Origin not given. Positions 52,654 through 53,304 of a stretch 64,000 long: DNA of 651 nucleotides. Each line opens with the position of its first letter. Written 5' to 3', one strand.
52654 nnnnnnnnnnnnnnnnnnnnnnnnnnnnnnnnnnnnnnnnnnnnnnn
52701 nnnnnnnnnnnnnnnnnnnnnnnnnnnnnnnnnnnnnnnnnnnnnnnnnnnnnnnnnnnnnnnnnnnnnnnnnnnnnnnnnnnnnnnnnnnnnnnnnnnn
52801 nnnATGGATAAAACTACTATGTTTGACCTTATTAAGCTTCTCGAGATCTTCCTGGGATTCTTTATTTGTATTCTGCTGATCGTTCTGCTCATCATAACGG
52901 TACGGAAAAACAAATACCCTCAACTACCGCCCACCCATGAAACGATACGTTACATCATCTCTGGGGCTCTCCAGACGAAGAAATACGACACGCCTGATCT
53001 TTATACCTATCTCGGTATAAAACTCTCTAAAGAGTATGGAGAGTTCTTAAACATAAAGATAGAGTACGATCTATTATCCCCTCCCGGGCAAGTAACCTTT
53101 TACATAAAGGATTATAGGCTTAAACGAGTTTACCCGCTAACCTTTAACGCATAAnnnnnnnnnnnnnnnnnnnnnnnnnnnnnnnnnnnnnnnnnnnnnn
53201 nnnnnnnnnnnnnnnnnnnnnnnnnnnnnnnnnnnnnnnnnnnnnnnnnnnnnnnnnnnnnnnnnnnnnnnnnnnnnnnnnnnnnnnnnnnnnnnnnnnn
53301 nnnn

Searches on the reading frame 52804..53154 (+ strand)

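Call 3: search_protein_families(library=pfam, proteins=[window:52804-53154:+], max_evalue=1)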
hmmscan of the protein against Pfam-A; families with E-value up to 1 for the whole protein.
window:52804-53154:+ (116 aa): 1 family
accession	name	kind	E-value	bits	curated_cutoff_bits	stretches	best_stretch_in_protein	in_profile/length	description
PF13116.12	YhdP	-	0.46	8.7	46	1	8-57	3-52/1224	YhdP protein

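Call 4: search_protein_families(library=phrogs, proteins=[window:52804-53154:+], max_evalue=0.1)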
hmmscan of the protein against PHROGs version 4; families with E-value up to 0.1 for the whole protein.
window:52804-53154:+ (116 aa): 1 family
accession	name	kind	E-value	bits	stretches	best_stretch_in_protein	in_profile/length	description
phrog_31783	-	unknown function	0.061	14.4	1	4-21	9-26/46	-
